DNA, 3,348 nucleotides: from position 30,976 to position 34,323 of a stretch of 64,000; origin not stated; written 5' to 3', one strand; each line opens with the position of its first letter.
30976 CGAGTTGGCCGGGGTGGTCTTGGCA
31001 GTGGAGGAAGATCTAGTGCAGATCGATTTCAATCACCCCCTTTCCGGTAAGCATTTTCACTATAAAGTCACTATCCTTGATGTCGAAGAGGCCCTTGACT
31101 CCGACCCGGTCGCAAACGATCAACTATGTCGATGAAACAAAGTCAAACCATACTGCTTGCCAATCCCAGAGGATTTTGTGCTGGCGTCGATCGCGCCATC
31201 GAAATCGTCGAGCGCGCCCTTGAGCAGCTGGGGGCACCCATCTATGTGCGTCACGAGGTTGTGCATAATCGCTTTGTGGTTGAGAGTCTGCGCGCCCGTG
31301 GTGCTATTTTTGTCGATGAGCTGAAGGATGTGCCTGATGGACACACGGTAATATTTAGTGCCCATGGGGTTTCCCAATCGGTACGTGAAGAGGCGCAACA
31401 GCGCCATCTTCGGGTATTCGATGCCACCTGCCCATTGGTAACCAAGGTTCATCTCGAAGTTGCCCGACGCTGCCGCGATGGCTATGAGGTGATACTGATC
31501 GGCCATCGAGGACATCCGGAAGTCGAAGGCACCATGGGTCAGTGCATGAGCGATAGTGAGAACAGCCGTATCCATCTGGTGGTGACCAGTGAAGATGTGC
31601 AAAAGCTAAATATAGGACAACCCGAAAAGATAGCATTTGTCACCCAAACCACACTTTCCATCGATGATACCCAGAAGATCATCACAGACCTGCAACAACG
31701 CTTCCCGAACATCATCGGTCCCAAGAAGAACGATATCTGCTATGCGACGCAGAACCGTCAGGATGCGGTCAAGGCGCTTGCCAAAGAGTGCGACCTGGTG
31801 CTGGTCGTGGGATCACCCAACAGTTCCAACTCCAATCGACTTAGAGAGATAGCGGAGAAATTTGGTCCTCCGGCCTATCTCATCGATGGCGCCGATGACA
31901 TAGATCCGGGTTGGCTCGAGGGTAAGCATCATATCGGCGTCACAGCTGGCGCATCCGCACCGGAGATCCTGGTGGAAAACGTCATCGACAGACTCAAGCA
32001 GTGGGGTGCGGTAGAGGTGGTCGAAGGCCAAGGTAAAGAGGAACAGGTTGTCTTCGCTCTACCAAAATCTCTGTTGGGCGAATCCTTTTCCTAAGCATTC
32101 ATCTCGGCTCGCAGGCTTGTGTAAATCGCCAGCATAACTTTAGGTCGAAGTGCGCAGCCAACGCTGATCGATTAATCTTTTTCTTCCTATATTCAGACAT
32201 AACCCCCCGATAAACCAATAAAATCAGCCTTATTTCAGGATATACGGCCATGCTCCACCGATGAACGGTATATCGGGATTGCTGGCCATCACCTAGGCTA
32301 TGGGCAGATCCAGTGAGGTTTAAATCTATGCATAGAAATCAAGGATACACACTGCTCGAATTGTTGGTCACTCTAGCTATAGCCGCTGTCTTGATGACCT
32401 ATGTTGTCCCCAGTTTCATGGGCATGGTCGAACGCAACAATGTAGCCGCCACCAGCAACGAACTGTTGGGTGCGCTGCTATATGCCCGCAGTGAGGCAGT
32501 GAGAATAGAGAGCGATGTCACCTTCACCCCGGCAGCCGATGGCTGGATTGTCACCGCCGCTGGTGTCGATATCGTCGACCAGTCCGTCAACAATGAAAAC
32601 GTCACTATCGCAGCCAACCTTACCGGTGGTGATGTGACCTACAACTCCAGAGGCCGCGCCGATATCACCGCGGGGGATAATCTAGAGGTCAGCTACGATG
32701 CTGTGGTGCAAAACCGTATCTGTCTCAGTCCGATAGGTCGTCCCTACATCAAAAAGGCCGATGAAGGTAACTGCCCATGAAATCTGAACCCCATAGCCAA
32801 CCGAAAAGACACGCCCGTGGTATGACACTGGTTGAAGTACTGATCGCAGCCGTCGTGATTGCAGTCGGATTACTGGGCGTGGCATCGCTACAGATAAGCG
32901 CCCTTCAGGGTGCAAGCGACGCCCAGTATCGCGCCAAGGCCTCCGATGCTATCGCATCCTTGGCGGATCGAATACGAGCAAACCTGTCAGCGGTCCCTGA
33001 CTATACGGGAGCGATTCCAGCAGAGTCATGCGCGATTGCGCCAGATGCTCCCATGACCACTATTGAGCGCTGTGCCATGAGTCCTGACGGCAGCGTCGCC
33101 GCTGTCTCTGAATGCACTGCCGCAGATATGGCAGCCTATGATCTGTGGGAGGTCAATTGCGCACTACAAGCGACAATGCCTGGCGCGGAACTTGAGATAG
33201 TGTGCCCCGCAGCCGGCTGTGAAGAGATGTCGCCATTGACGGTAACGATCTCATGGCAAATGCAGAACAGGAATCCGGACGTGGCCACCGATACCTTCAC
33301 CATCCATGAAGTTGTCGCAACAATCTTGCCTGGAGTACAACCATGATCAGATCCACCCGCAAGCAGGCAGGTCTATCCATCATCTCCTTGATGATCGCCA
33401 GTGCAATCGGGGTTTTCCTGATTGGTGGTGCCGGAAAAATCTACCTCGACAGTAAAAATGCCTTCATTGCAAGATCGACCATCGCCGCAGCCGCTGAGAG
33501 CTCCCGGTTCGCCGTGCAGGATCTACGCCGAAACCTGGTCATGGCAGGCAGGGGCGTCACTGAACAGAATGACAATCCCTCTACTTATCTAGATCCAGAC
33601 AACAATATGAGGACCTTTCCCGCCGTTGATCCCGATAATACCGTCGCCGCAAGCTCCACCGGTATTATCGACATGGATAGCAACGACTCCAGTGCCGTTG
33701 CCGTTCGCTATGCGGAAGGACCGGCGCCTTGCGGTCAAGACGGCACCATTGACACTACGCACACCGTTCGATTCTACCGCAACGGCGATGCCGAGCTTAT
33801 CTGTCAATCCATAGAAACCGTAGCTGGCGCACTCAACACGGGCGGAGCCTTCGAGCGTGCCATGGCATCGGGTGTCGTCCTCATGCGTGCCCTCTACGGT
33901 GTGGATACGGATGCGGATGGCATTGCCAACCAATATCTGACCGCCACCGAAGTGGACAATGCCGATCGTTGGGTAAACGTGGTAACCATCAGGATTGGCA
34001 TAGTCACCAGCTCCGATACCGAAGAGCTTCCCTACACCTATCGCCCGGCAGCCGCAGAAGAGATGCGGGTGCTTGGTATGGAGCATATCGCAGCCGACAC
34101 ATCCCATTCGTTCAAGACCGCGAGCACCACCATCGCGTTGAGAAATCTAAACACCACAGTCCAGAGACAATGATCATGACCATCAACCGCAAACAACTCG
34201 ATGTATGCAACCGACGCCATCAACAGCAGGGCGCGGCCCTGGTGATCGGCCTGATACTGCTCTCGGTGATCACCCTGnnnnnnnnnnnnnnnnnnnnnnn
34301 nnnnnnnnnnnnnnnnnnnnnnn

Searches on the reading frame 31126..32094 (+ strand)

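Call 61: search_protein_families(library=pfam, proteins=[window:31126-32094:+], max_evalue=0.000001)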
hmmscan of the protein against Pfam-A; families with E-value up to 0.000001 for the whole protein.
window:31126-32094:+ (322 aa): 1 family
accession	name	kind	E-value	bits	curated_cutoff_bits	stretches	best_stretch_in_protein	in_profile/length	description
PF02401.23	LYTB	-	2.7e-102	342.1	24.5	1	9-291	1-267/267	LytB protein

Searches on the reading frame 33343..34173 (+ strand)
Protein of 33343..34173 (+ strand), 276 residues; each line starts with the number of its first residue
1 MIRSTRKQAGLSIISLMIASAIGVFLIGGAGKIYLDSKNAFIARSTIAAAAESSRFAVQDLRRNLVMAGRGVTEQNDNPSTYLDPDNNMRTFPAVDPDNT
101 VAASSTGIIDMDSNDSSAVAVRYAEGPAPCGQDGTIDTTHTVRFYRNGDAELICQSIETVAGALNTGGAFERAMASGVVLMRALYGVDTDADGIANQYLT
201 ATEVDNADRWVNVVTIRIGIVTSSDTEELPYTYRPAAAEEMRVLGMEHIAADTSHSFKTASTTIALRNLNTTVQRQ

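Call 61: search_protein_families(library=pfam, proteins=[window:33343-34173:+], max_evalue=0.000001)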
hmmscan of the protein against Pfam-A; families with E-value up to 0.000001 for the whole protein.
window:33343-34173:+ (276 aa): 1 family
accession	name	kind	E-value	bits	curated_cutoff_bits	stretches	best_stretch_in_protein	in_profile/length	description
PF16074.10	PilW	-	9.6e-18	64.8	26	1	147-268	9-124/124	Type IV Pilus-assembly protein W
